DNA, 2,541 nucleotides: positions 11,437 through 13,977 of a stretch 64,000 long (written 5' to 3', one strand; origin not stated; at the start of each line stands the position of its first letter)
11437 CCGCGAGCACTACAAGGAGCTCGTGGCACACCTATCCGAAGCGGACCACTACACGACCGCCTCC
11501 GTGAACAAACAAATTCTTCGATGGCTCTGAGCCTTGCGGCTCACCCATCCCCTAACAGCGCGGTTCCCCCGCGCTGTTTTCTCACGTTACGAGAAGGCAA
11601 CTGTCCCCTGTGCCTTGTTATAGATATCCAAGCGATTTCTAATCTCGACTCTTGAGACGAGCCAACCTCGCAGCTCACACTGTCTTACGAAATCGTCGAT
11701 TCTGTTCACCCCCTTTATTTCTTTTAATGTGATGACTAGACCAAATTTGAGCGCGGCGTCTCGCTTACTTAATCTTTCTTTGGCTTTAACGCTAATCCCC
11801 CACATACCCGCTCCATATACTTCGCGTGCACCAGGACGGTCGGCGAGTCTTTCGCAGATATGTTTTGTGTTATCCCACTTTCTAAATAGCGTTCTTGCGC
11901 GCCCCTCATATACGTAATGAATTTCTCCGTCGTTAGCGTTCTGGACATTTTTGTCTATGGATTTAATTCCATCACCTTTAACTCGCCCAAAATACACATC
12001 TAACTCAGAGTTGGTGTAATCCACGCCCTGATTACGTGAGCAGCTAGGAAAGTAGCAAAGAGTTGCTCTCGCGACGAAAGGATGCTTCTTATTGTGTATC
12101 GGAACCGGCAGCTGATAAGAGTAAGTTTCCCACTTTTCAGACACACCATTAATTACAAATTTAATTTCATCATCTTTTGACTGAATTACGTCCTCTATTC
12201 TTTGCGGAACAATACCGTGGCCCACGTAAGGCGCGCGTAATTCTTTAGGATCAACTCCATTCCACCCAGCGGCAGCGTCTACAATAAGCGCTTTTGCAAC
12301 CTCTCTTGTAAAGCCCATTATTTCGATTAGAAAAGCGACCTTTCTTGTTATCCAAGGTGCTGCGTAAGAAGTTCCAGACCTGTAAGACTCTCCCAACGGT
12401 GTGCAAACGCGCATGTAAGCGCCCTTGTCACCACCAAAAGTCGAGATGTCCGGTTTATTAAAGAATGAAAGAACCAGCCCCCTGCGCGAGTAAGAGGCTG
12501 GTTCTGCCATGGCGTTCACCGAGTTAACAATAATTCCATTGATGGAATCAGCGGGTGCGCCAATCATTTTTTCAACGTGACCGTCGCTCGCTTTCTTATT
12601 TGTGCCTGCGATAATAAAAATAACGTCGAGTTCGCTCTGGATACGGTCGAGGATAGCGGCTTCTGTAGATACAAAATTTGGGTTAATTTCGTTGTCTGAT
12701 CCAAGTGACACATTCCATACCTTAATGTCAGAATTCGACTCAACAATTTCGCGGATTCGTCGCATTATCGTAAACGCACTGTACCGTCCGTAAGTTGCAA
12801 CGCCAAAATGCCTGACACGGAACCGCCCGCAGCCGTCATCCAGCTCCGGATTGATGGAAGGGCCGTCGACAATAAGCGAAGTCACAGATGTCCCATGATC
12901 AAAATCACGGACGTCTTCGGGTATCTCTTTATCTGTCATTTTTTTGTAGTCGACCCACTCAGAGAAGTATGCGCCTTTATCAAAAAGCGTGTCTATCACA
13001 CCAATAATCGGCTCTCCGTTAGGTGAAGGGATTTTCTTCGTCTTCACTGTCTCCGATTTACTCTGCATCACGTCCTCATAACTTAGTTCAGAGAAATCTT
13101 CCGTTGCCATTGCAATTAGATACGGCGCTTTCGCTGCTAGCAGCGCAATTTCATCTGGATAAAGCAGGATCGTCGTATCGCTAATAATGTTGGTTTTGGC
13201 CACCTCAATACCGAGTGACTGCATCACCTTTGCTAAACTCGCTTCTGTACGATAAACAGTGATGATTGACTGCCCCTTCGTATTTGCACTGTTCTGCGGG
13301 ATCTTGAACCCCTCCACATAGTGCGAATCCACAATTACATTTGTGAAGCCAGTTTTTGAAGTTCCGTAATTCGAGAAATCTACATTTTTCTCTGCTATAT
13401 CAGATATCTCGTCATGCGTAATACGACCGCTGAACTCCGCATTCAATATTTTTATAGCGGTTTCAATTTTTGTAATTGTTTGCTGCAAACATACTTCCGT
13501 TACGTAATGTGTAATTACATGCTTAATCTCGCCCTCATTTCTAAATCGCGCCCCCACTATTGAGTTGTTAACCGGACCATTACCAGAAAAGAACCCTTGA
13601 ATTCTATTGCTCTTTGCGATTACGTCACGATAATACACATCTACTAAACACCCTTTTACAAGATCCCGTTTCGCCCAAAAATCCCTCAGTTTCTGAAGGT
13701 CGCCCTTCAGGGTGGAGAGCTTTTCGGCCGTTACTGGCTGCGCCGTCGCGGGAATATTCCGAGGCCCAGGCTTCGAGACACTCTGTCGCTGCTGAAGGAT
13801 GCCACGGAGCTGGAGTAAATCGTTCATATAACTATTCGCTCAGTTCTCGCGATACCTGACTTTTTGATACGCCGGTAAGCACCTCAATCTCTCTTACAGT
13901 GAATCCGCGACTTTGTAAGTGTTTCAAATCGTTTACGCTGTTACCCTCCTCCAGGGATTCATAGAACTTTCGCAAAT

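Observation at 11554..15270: Low-GC island encoding a translationally coupled AAA+ ATPase and S8 subtilase, resembling the IetAS defense architecture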

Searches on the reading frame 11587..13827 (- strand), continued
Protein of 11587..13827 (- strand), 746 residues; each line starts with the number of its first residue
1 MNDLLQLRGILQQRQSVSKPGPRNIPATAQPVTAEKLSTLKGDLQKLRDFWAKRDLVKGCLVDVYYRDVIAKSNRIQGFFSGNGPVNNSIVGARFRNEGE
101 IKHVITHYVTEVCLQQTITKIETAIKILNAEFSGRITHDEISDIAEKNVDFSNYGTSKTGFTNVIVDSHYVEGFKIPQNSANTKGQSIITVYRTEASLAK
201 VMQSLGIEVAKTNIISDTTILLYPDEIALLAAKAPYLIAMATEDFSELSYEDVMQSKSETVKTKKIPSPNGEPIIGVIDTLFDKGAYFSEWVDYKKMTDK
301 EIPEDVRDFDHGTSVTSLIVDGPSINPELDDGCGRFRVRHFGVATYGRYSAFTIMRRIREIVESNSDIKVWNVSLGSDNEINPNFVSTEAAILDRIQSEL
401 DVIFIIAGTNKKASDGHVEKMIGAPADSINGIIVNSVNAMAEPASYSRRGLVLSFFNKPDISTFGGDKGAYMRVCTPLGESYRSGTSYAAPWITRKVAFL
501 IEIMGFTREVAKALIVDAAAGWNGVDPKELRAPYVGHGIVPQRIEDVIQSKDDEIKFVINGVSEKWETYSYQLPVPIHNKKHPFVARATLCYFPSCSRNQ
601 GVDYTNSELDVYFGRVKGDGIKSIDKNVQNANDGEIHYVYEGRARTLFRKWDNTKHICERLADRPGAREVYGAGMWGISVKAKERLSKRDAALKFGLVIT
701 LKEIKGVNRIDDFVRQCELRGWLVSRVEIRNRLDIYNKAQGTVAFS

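Call 58: get_annotated_region(hit=H1, flank=4000)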
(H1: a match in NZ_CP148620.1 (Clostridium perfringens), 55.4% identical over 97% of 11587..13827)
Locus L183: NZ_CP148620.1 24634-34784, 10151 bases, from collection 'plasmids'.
description: Clostridium perfringens strain Z1323HCP0054 plasmid pZ1323HCP0054-3, complete sequence
organism: Clostridium perfringens (NCBI taxid 1502)
taxonomy: Bacteria; Bacillota; Clostridia; Eubacteriales; Clostridiaceae; Clostridium; Clostridium perfringens
host: -; source: -; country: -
typing (MOB-suite, as given by PLSDB): mobilizable; replicon rep_cluster_1713; relaxase MOBP
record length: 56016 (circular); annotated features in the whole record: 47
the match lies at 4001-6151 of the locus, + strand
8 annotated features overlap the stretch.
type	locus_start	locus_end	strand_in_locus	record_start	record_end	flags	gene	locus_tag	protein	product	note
CDS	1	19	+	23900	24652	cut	-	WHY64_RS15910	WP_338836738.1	ParA family protein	-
CDS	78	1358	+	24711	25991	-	-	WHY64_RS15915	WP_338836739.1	ParB N-terminal domain-containing protein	-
CDS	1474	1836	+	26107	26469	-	-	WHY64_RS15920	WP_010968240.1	hypothetical protein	-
CDS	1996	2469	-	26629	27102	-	-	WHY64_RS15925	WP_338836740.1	hypothetical protein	-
CDS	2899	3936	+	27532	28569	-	-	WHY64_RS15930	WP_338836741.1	AAA family ATPase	-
CDS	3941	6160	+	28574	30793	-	-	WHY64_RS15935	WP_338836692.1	S8 family peptidase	-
CDS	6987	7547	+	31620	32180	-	-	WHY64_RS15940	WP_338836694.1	recombinase family protein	GO:0006310 - DNA recombination [Evidence IEA]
CDS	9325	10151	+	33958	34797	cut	-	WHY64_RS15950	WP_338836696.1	radical SAM protein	-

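Call 77: search_protein_families(library=phrogs, proteins=[window:11587-13827:-], max_evalue=0.01)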
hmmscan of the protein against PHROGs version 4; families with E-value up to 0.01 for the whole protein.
window:11587-13827:- (746 aa): 1 family
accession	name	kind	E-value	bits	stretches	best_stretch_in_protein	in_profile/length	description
phrog_3964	-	unknown function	6.4e-118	396.2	1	21-737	20-777/779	-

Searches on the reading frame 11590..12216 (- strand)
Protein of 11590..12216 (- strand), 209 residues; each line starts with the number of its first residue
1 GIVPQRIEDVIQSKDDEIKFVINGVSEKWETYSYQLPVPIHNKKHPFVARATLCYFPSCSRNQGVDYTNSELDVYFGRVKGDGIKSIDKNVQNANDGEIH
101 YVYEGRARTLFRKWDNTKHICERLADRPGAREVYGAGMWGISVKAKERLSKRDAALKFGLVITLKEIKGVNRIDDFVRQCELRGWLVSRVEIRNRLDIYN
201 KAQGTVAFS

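Call 69: search_protein_families(library=pfam, proteins=[window:11590-12216:-], max_evalue=10)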
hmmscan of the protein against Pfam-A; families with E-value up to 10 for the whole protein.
seq(209 aa): 1 family
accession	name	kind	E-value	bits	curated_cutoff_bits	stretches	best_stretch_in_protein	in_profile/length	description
PF08758.17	Cadherin_pro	-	0.05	14.3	23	1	55-96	29-67/90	Cadherin prodomain like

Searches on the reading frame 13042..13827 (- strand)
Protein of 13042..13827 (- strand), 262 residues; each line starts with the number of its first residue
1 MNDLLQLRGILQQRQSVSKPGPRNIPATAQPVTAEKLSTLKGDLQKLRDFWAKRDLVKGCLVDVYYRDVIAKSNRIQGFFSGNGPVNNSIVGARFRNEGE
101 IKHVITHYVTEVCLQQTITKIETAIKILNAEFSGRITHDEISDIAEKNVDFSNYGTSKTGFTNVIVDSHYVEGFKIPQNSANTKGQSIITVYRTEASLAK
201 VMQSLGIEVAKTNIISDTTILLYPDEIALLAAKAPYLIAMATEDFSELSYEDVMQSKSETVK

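Call 69: search_protein_families(library=pfam, proteins=[window:13060-13827:-], max_evalue=10)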
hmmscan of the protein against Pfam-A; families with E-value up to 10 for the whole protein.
seq(256 aa): 3 families
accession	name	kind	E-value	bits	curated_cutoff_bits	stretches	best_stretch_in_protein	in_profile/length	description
PF08350.17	FilR1_middle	-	0.05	14.1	27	1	66-132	8-74/128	Methanogenesis regulatory protein FilR1, middle domain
PF08348.17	PAS_6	-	0.061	13.6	27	1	110-155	19-64/115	YheO-like PAS domain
PF03285.20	Paralemmin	-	0.26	11.2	27.3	1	114-221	66-159/333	Paralemmin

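Call 78: search_protein_representatives(protein=window:13042-13827:-)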
Query: 262 residues. Proteins with E-value up to 0.001 (for the whole library): 378; up to 1e-10: 268; up to 1e-30: 46. The best 150 are listed.
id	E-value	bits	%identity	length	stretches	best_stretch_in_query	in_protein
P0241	3.6e-60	219.7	41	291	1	1-260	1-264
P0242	2.0e-54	200.9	43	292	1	1-259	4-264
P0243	7.2e-54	199.1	45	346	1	1-253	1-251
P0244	6.9e-51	189.3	39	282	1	1-258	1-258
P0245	1.2e-50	188.5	40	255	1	1-249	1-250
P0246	4.5e-48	180.1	41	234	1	1-223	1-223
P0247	1.5e-47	178.4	43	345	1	57-258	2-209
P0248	2.9e-47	177.5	44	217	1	1-205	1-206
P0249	9.8e-45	169.2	49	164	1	1-161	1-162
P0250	2.0e-44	168.1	38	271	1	1-259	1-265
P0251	1.1e-43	165.7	33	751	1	1-250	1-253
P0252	1.3e-41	159.0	40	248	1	1-225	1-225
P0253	8.0e-41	156.4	39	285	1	1-256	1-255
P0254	1.0e-40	156.0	36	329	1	1-248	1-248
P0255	8.6e-40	153.0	45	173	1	1-170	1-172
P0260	9.7e-37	143.0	35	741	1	1-252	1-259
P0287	1.2e-30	123.0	32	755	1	1-254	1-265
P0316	8.3e-28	113.7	34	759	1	1-248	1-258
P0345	7.7e-25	104.0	32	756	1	30-254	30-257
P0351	2.4e-24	102.4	33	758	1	1-248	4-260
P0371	4.2e-22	95.1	33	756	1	31-256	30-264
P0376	2.5e-21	92.6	31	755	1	2-251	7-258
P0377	2.6e-21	92.5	29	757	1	1-249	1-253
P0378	3.4e-21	92.1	30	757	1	1-257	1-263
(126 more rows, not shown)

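Call 82: list_cluster_members(proteins=[P0377, P0378, P0287, P0345, P0371, P0376, P0316, P0351, P0251, P0260])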
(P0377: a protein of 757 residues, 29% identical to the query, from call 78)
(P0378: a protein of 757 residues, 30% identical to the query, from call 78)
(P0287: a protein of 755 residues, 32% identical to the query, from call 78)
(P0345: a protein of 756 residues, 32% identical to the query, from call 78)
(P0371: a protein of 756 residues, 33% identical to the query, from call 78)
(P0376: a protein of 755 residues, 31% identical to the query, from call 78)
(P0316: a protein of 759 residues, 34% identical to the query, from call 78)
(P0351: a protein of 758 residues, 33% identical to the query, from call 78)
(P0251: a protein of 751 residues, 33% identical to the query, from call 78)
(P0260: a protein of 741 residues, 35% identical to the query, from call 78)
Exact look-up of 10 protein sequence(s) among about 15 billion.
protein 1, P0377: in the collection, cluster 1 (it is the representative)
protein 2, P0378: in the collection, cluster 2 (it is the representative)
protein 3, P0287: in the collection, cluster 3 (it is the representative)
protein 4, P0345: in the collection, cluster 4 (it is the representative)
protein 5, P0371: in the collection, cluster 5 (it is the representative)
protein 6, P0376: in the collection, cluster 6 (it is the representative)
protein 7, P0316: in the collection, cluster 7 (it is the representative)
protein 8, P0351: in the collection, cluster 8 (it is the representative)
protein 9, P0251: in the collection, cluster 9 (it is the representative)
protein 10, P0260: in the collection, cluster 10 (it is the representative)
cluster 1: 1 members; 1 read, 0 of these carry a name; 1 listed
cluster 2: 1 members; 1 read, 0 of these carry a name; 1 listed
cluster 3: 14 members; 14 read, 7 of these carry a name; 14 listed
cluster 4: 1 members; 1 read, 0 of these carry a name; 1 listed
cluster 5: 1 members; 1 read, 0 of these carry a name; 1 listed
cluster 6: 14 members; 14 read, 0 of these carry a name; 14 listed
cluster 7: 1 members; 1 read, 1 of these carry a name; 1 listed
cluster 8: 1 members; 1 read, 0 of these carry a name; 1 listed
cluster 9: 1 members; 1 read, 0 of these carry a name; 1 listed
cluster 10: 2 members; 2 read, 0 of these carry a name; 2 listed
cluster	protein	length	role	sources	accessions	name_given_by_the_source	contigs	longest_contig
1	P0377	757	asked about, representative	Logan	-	-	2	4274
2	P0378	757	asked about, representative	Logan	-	-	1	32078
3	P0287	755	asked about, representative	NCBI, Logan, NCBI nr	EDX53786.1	conserved hypothetical protein [Ureaplasma urealyticum serovar 9 str. ATCC 33175]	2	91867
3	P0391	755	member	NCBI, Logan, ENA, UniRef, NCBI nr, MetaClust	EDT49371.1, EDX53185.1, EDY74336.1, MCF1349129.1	S8 family peptidase [Ureaplasma urealyticum] | S8 family peptidase n=1 Tax=Ureaplasma urealyticum TaxID=2130 RepID=A0AAX1QZJ1_UREUR | status=active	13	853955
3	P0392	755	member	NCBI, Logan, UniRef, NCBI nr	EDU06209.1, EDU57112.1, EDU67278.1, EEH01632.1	S8 family peptidase [Ureaplasma urealyticum] | S8 family peptidase n=2 Tax=Ureaplasma urealyticum TaxID=2130 RepID=A0AAP9AAC3_UREUR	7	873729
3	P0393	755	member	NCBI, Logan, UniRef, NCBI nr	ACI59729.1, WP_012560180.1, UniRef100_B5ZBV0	conserved hypothetical protein [Ureaplasma urealyticum serovar 10 str. ATCC 33699] | Peptidase S8/S53 domain-containing protein n=1 Tax=Ureaplasma urealyticum serovar 10 ... | S8 family peptidase [Ureaplasma urealyticum]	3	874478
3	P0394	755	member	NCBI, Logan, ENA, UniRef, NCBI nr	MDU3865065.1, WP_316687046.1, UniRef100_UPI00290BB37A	S8 family peptidase [Ureaplasma urealyticum] | S8 family peptidase n=1 Tax=Ureaplasma urealyticum TaxID=2130 RepID=UPI00290BB37A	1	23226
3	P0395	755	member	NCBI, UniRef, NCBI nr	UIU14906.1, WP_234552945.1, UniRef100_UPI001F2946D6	S8 family peptidase [Ureaplasma urealyticum] | S8 family peptidase n=1 Tax=Ureaplasma urealyticum TaxID=2130 RepID=UPI001F2946D6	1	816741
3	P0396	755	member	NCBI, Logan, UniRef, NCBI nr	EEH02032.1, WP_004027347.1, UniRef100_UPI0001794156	conserved hypothetical protein [Ureaplasma urealyticum serovar 2 str. ATCC 27814] | S8 family peptidase n=1 Tax=Ureaplasma urealyticum TaxID=2130 RepID=UPI0001794156 | S8 family peptidase [Ureaplasma urealyticum]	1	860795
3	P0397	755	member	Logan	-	-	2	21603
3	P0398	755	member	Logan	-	-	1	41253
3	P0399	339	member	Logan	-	-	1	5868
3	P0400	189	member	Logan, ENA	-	-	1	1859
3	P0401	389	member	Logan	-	-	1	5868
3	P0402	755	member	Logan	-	-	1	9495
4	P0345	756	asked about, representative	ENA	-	-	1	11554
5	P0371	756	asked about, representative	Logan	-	-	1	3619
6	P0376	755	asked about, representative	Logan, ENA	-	-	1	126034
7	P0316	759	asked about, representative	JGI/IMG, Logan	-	hypothetical protein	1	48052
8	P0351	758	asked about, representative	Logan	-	-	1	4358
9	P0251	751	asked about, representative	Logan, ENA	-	-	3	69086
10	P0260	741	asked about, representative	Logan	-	-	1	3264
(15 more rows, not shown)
